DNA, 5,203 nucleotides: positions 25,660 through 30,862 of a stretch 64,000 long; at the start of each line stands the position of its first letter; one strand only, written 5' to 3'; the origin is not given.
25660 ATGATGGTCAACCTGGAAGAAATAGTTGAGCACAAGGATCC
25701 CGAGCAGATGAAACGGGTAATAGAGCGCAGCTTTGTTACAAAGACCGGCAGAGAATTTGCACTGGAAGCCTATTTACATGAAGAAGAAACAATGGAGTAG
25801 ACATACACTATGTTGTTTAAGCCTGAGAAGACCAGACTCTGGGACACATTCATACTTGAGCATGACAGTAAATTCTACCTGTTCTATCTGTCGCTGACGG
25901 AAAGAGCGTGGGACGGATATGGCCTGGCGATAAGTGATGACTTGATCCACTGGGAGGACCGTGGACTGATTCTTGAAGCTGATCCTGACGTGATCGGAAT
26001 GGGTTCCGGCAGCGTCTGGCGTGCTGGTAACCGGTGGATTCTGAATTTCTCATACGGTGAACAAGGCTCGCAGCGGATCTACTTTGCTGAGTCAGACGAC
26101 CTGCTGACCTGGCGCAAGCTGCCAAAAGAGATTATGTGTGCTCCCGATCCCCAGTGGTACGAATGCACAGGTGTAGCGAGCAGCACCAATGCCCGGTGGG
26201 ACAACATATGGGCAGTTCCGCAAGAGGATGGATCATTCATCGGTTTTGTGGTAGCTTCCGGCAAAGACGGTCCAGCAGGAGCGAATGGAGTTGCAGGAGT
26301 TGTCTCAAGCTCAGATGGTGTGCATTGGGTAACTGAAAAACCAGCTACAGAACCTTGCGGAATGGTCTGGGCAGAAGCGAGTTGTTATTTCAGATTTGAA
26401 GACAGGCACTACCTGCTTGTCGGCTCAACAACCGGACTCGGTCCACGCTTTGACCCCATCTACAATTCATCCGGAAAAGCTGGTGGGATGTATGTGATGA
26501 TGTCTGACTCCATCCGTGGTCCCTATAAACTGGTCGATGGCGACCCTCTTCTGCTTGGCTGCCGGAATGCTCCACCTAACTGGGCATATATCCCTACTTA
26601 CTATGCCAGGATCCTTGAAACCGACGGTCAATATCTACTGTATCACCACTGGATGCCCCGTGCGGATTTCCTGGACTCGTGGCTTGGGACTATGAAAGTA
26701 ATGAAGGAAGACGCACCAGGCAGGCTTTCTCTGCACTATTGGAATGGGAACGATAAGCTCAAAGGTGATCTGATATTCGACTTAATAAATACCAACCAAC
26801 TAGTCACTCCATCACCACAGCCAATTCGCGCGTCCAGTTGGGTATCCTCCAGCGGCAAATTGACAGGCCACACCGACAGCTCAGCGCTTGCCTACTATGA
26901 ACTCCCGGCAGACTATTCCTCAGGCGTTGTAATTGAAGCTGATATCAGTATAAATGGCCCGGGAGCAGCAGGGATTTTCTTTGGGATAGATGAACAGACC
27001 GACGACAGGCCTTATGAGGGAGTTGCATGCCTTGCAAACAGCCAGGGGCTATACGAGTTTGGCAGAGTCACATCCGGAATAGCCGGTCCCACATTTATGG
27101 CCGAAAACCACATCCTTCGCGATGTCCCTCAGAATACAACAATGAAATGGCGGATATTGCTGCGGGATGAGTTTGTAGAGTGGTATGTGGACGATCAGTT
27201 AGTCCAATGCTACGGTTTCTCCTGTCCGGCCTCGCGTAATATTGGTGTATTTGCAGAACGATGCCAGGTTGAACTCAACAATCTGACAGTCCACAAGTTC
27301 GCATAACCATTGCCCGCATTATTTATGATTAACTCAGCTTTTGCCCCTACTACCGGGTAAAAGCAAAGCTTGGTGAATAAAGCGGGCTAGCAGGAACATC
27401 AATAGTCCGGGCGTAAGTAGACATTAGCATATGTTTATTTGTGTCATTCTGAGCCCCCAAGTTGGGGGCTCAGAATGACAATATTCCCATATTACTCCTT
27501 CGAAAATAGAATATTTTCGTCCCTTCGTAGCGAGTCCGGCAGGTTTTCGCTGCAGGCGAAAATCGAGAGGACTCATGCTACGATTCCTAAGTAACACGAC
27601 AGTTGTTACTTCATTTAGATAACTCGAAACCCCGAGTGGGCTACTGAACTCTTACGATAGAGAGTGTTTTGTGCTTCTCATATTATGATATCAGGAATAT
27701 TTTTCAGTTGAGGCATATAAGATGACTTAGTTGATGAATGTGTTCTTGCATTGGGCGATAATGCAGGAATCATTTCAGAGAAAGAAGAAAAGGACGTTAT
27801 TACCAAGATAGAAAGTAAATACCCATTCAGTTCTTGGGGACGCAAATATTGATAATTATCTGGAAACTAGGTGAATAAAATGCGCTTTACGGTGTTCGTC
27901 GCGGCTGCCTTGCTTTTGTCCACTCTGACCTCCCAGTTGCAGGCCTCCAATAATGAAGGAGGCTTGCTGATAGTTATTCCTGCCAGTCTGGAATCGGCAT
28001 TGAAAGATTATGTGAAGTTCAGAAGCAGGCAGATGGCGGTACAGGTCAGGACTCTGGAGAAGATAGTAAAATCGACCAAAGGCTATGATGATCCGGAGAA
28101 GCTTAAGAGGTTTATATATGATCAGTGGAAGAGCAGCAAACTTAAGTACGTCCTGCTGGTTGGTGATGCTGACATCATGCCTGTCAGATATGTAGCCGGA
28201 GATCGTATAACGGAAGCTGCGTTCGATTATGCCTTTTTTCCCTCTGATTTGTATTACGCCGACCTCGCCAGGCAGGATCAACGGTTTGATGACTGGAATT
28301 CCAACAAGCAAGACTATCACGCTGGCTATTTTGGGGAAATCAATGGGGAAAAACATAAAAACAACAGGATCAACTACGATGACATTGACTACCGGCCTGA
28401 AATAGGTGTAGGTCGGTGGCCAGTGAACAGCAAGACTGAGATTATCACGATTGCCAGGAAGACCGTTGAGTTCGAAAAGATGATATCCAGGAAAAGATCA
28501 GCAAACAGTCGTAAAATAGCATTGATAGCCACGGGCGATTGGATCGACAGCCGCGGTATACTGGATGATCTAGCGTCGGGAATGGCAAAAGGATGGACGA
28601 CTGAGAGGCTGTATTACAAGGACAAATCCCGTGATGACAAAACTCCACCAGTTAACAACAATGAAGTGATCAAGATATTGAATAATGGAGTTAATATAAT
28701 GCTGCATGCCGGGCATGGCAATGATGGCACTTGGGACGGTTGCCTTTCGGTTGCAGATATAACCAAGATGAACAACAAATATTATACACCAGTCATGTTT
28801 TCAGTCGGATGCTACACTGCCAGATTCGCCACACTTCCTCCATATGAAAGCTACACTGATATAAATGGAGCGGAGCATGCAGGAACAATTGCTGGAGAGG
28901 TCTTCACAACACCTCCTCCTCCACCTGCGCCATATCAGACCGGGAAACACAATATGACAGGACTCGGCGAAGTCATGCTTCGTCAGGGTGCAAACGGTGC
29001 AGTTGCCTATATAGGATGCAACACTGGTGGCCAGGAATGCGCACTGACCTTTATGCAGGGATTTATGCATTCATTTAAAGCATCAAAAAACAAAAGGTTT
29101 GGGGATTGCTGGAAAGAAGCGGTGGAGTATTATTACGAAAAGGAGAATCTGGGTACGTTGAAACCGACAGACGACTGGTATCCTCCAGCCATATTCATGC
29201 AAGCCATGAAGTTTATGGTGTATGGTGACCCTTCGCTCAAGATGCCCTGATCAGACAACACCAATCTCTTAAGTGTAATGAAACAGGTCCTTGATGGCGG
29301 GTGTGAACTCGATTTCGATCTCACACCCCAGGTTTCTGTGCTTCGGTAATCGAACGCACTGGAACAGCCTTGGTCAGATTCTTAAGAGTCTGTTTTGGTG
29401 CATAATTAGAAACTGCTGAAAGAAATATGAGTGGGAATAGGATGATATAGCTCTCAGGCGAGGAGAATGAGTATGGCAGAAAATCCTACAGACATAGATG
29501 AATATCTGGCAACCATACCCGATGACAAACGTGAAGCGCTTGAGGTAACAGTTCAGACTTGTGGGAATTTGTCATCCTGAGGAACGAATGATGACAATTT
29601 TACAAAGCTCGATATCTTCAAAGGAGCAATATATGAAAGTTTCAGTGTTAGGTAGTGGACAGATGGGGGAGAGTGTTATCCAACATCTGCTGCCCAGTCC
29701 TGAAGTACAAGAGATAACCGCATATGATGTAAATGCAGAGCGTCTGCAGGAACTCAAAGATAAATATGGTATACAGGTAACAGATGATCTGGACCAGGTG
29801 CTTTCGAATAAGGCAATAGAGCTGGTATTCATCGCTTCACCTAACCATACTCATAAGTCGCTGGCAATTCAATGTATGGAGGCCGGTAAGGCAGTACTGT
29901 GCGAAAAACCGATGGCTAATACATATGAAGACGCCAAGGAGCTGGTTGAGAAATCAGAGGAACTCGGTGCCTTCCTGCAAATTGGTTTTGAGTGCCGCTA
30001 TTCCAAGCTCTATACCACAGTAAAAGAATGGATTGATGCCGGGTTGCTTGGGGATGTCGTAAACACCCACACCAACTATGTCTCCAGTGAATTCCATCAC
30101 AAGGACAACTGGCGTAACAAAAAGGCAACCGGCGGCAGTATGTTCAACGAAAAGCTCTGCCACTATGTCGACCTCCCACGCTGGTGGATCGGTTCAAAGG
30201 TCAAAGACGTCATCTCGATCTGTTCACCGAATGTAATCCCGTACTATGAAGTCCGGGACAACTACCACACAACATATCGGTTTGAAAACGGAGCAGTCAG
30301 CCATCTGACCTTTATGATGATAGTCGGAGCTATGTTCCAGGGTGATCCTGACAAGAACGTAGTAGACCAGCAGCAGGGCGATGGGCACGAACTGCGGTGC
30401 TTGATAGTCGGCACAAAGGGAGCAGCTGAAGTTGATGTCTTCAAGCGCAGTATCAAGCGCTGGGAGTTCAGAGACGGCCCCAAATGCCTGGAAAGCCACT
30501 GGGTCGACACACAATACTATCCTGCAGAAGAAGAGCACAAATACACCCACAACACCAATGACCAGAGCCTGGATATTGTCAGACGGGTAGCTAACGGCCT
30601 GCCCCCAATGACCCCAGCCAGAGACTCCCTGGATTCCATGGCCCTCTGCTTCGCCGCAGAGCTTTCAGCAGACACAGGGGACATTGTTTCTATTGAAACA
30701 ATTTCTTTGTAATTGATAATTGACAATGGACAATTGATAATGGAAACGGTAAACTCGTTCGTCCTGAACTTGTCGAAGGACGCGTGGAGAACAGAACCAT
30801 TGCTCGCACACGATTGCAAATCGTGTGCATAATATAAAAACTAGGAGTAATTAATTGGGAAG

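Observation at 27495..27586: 92-bp element duplicated with 100 % identity 30 kb apart, predicted to fold into three nested hairpins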

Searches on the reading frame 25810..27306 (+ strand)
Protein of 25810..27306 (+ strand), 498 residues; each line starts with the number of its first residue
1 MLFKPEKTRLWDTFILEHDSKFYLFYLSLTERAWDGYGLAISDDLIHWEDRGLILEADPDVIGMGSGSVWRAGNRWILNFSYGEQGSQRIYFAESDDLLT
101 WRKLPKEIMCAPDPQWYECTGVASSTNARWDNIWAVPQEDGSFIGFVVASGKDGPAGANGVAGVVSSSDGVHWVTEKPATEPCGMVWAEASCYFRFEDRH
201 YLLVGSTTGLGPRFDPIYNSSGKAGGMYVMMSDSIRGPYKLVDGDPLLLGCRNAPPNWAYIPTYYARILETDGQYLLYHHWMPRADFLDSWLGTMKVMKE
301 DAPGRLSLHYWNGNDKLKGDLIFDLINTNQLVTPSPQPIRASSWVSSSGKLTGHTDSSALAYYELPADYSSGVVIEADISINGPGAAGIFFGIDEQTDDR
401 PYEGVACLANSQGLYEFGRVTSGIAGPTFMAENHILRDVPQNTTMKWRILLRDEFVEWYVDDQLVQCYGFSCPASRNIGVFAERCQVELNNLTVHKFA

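Call 17: find_encoding_contigs(protein=window:25810-27306:+, flank=10000, max_places=10)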
Protein window:25810-27306:+ (498 aa): no gene with exactly this product is on record in the collection.

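Call 44: search_protein_families(library=pfam, proteins=[window:25810-27306:+], max_evalue=0.00001)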
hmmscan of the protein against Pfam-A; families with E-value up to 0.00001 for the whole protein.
window:25810-27306:+ (498 aa): 2 families
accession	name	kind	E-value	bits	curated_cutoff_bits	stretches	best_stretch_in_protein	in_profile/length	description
PF00251.26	Glyco_hydro_32N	-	2.8e-06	27.6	22.1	0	17-175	17-171/307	Glycosyl hydrolases family 32 N-terminal domain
PF04616.20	Glyco_hydro_43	-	5.2e-06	26.4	32.2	0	10-97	10-102/288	Glycosyl hydrolases family 43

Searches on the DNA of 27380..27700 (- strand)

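Call 7: search_rna_families(source=window, start=27380, end=27700, threshold=evalue, max_evalue=10, show_alignments=3)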
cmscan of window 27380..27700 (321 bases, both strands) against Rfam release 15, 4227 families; matches with E-value up to 10: 7.
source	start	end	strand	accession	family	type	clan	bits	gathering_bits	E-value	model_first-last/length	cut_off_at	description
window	27442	27480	+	RF01047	HBV_epsilon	Cis-reg;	CL00104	17.5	45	0.8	1-61/61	no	HBV RNA encapsidation signal epsilon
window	27429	27521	-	RF00614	SNORA11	Gene; snRNA; snoRNA; HACA-box;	-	17.2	36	0.31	1-129/129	no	Small nucleolar RNA SNORA11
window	27439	27484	+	RF03814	mir-2797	Gene; miRNA;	-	17.1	74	2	1-77/77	no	mir-2797 microRNA precursor family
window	27442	27480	+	RF00669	mir-96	Gene; miRNA;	-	16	65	1.3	1-78/78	no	mir-96 microRNA precursor family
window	27448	27511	+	RF01220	snoR104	Gene; snRNA; snoRNA; HACA-box;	-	15.8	40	3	1-118/118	no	Small nucleolar RNA snoR104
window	27428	27493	+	RF03237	MIR6425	Gene; miRNA;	-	15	142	2.3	1-125/125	no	MIR6425 microRNA precursor family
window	27536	27556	+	RF02067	STnc310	Gene; sRNA;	-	15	40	2.7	26-46/61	no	Salmonella enterica sRNA STnc310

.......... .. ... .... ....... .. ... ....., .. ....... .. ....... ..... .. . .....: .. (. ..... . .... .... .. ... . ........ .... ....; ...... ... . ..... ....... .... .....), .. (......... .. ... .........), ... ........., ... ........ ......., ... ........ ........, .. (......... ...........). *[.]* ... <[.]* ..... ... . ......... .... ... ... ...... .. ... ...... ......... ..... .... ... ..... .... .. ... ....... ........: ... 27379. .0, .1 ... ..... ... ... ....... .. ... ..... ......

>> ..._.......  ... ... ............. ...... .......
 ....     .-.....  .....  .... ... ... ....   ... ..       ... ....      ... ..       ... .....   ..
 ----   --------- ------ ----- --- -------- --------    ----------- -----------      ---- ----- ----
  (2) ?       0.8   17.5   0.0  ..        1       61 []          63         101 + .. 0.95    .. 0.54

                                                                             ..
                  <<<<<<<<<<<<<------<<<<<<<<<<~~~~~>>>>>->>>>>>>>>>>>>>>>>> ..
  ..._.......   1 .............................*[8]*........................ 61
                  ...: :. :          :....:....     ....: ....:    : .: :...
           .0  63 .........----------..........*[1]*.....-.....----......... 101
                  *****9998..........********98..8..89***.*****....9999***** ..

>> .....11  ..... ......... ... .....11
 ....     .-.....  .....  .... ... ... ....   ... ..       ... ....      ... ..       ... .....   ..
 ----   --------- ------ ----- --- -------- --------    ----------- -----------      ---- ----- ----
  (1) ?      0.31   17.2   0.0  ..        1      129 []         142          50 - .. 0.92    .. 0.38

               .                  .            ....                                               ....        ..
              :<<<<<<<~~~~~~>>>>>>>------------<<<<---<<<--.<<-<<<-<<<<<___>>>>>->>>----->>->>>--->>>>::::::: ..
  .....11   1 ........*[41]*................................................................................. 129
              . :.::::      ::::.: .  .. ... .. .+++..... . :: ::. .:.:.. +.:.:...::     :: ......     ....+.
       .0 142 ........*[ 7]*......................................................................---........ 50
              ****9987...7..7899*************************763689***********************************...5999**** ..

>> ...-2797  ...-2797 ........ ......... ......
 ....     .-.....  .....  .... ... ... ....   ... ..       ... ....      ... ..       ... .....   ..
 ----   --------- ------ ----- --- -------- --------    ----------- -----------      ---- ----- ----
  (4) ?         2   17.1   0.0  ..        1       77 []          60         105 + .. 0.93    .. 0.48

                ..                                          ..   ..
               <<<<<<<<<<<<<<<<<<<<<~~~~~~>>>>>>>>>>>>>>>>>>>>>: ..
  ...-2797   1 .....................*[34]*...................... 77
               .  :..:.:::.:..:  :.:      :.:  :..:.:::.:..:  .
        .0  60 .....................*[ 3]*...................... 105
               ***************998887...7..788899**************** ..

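Call 83: search_dna_similar(query=window:27440-27655:-, collection=plasmids, mode=distant, max_evalue=0.001, max_rows=10)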
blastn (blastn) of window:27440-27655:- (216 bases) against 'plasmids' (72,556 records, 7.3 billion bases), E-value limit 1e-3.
No match.

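Call 84: search_dna_similar(query=window:27440-27655:-, collection=phages, mode=distant, max_evalue=0.001, max_rows=10)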
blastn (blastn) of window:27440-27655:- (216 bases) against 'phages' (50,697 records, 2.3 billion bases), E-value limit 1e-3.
No match.

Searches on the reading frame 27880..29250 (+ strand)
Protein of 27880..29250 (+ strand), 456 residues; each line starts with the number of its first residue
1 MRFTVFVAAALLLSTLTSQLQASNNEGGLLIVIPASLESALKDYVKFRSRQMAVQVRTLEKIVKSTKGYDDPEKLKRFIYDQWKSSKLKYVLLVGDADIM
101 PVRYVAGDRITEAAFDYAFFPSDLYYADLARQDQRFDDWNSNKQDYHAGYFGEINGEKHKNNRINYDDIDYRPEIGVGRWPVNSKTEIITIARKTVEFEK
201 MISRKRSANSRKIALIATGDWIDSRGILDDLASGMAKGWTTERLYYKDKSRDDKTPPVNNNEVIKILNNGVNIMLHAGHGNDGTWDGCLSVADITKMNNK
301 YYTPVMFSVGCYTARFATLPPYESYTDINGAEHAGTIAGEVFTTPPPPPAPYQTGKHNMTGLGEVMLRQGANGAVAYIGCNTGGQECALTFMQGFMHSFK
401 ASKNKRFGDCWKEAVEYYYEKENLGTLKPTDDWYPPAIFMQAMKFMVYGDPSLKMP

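Call 21: find_encoding_contigs(protein=window:27880-29250:+, flank=10000, max_places=10)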
Protein window:27880-29250:+ (456 aa): no gene with exactly this product is on record in the collection.

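Call 44: search_protein_families(library=pfam, proteins=[window:27880-29250:+], max_evalue=0.00001)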
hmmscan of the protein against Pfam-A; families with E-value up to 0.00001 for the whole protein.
window:27880-29250:+ (456 aa): 1 family
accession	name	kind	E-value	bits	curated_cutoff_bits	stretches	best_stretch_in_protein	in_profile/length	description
PF01364.23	Peptidase_C25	-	4.5e-54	184.5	23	1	30-455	2-374/374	Peptidase family C25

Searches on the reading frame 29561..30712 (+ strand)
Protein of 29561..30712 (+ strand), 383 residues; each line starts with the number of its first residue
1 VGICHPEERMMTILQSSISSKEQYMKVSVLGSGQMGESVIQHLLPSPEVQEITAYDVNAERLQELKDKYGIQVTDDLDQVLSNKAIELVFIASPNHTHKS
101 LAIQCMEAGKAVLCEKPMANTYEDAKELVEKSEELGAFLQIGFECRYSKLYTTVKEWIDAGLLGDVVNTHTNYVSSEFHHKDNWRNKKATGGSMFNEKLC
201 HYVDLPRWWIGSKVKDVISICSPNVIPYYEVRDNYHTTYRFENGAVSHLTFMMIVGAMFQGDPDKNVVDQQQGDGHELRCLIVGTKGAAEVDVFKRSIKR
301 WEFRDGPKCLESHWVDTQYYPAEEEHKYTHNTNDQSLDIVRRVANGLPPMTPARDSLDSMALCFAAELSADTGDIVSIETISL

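Call 44: search_protein_families(library=pfam, proteins=[window:29561-30712:+], max_evalue=0.00001)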
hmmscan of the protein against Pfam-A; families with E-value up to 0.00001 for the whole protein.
window:29561-30712:+ (383 aa): 4 families
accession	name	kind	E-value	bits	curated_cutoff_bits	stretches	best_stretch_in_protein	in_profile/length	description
PF01408.29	GFO_IDH_MocA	-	1.4e-28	100.4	24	1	26-143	2-120/120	Oxidoreductase family, NAD-binding Rossmann fold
PF22725.1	GFO_IDH_MocA_C3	-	1.7e-19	70.5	27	1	151-289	1-123/124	GFO/IDH/MocA C-terminal domain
PF02894.22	GFO_IDH_MocA_C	-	1.1e-15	58.5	22.9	1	155-376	1-216/218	Oxidoreductase family, C-terminal alpha/beta domain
PF03807.23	F420_oxidored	-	1.4e-07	32.4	21.6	1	26-105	1-79/94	NADP oxidoreductase coenzyme F420-dependent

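Call 63: find_homologous_proteins(query=window:29633-30712:+, max_evalue=1e-100)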
Query window:29633-30712:+ (359 aa): 587 proteins with E <= 1e-100 among 3388 candidates; the best 120 are listed.
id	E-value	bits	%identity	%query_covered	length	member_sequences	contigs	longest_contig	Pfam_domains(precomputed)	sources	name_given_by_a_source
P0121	4.2e-246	833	100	100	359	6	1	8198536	PF01408.29,PF22725.2,PF02894.23,PF03435.25,PF03807.24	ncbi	-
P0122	5.8e-208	708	82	99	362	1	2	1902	PF01113.27,PF01408.29,PF22725.2,PF02894.23,PF03807.24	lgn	-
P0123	8.6e-163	559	68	100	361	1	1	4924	PF01408.29,PF22725.2,PF02894.23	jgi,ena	-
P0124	7.2e-160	550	68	99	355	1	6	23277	PF01408.29,PF22725.2,PF02894.23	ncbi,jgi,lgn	jgi:predicted dehydrogenase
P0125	8.0e-154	530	65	99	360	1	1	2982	PF01408.29,PF22725.2,PF02894.23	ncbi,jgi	jgi:predicted dehydrogenase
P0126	2.6e-153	528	63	100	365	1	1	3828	PF01408.29,PF22725.2,PF02894.23,PF03807.24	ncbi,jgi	ncbi:MAG TPA: Gfo/Idh/MocA family oxidoreductase [Armatimonadota bacterium]|jgi:predicted dehydrogen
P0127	5.8e-153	527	65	99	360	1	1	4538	PF01408.29,PF22725.2,PF02894.23,PF03807.24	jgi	-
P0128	1.9e-152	525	62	99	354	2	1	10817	PF01408.29,PF22725.2,PF02894.23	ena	-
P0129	1.9e-151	522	64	100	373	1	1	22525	PF01408.29,PF22725.2,PF02894.23,PF03807.24,PF01488.27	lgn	-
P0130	5.9e-151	520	65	99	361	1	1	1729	PF01408.29,PF22725.2,PF02894.23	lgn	-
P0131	8.6e-151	520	65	99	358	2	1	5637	PF01408.29,PF22725.2,PF02894.23,PF03807.24,PF03447.23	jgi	-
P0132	2.0e-149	515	63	99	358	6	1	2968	PF01408.29,PF22725.2,PF02894.23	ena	-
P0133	2.3e-149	515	61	100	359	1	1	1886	PF01408.29,PF22725.2,PF02894.23,PF03807.24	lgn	-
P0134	5.7e-149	514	62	99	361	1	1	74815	PF01408.29,PF22725.2,PF02894.23,PF03447.23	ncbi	ncbi:MAG: Gfo/Idh/MocA family protein [Armatimonadota bacterium]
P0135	1.0e-148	513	63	99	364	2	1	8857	PF01408.29,PF22725.2,PF02894.23,PF03807.24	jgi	jgi:predicted dehydrogenase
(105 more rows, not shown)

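Call 64: find_encoding_contigs(protein=P0121, flank=3000, max_places=10)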
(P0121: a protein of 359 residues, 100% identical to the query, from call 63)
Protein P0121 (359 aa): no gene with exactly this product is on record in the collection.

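Call 65: find_encoding_contigs(protein=P0122, flank=3000, max_places=4)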
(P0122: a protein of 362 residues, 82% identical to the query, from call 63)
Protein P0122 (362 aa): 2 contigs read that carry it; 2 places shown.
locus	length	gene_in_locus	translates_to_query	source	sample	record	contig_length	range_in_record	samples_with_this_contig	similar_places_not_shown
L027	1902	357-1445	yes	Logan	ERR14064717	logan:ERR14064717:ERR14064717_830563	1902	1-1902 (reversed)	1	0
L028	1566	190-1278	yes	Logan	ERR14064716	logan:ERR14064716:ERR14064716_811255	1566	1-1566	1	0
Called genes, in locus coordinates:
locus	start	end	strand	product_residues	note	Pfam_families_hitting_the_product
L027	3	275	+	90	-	?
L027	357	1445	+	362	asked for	PF01113:DapB_N (faint), PF01408:GFO_IDH_MocA, PF03807:F420_oxidored (weak), PF02894:GFO_IDH_MocA_C, PF22725:GFO_IDH_MocA_C3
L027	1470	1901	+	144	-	?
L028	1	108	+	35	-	?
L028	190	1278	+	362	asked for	PF01113:DapB_N (faint), PF01408:GFO_IDH_MocA, PF03807:F420_oxidored (weak), PF02894:GFO_IDH_MocA_C, PF22725:GFO_IDH_MocA_C3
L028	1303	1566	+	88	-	?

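Call 68: find_encoding_contigs(protein=P0241, flank=3000, max_places=4)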
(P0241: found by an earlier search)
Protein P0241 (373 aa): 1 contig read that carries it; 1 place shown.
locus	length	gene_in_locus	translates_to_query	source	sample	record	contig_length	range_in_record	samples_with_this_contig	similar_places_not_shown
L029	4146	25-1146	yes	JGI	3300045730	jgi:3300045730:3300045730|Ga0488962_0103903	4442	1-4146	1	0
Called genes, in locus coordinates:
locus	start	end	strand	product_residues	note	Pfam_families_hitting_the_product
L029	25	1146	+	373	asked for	PF01408:GFO_IDH_MocA, PF03435:Sacchrp_dh_NADP (faint), PF03807:F420_oxidored, PF02894:GFO_IDH_MocA_C, PF22725:GFO_IDH_MocA_C3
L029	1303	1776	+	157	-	PF07385:Lyx_isomer (faint), PF05899:Cupin_3 (weak), PF07883:Cupin_2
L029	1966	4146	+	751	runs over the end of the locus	PF03648:Glyco_hydro_67N (weak), PF16126:DUF4838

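Call 69: find_encoding_contigs(protein=P0245, flank=3000, max_places=4)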
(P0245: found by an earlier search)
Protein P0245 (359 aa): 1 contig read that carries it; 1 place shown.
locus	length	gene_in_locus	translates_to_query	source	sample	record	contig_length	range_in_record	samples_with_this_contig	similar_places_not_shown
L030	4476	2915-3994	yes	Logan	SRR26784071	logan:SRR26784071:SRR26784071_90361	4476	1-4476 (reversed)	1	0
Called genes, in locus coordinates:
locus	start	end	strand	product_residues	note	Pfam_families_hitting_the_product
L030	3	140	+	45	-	?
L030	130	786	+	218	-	PF01081:Aldolase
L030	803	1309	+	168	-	PF01966:HD (weak)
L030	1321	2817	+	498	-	PF00251:Glyco_hydro_32N (weak), PF04616:Glyco_hydro_43 (faint)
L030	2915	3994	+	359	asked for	PF01113:DapB_N (weak), PF01408:GFO_IDH_MocA, PF03807:F420_oxidored, PF02894:GFO_IDH_MocA_C, PF22725:GFO_IDH_MocA_C3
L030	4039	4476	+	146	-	?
